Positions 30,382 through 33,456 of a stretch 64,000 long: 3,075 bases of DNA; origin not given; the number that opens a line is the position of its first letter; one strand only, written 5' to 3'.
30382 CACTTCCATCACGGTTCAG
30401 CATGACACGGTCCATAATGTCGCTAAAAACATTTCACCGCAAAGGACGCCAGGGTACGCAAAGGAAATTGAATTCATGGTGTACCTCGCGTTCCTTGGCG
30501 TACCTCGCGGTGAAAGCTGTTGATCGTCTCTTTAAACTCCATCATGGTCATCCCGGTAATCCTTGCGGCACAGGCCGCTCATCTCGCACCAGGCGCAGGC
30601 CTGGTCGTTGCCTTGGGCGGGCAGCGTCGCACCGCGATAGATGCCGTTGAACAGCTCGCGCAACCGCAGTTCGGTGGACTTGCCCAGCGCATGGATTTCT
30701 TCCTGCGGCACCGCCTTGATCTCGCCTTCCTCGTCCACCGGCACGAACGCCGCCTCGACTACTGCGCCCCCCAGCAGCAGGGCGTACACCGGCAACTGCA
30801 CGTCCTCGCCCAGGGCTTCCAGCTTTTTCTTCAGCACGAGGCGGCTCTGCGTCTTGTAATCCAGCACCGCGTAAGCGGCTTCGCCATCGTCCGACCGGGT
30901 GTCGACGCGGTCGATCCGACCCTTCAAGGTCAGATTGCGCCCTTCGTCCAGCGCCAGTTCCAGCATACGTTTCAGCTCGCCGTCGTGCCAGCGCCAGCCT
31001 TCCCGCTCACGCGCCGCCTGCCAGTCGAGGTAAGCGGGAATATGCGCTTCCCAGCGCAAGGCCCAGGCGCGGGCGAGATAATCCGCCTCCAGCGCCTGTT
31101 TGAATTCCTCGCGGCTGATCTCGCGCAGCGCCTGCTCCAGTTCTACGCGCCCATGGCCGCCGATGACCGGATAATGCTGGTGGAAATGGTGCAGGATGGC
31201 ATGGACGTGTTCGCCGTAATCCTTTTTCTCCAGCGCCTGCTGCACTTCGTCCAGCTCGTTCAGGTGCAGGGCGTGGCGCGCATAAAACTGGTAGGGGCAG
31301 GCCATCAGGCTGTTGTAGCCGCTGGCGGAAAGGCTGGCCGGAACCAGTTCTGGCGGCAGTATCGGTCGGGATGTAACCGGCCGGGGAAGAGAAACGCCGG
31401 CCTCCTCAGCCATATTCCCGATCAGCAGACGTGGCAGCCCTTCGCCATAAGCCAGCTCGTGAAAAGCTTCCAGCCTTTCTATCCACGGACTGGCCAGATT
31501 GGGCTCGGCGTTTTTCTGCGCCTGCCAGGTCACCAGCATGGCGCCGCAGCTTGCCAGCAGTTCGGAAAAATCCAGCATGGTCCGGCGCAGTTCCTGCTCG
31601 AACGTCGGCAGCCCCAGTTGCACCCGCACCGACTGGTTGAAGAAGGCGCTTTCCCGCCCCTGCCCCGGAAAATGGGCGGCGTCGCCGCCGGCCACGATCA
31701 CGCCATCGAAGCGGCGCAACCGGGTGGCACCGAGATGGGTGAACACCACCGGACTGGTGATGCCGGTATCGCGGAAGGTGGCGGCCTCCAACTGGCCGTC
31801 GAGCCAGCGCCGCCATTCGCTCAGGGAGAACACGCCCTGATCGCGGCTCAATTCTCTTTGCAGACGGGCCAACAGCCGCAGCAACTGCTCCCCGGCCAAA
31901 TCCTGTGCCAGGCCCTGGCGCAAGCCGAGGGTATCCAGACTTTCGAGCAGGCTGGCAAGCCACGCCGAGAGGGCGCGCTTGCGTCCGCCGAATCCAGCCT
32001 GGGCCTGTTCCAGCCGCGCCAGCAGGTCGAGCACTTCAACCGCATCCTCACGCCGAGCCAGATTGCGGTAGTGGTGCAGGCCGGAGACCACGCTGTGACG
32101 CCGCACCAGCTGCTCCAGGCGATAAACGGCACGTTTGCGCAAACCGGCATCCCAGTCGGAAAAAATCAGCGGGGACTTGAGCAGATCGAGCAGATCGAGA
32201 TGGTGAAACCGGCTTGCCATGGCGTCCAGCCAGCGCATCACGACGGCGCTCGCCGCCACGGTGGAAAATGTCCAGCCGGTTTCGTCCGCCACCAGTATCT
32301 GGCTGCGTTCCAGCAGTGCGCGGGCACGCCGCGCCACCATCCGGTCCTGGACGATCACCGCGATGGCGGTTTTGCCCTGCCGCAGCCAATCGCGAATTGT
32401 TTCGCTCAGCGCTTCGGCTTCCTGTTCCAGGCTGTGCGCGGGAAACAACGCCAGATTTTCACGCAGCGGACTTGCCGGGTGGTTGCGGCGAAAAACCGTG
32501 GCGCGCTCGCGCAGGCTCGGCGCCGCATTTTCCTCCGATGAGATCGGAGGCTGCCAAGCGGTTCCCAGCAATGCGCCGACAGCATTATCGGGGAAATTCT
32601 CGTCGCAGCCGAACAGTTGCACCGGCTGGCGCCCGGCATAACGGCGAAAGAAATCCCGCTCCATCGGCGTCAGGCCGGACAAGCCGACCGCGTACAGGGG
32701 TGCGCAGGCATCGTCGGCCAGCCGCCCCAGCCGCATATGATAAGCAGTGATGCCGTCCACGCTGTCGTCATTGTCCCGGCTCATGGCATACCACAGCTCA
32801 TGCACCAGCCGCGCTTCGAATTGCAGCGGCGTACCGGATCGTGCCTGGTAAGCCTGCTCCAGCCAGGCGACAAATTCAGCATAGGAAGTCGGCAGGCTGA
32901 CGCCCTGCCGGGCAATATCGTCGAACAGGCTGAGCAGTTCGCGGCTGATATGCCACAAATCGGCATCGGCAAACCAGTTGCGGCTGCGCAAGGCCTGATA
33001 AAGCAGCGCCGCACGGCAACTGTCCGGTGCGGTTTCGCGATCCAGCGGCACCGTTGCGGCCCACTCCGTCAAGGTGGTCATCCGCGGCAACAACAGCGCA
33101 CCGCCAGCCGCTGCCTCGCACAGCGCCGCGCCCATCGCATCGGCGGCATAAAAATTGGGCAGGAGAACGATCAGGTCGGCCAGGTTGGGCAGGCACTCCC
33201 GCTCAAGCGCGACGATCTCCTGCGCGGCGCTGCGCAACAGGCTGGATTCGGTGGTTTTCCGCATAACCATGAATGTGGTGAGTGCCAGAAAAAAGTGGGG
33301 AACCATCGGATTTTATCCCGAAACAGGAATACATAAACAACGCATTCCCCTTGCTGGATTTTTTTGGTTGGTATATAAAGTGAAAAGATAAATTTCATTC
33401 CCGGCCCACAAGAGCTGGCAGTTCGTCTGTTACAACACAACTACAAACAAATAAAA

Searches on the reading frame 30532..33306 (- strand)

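Call 80: search_protein_families(library=pfam, proteins=[window:30532-33306:-], max_evalue=0.00001)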
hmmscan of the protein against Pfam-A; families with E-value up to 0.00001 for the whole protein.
window:30532-33306:- (924 aa): 1 family
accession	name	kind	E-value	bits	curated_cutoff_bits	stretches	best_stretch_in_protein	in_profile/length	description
PF12705.13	PDDEXK_1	-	2.1e-35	123.3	22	1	658-914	1-247/247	PD-(D/E)XK nuclease superfamily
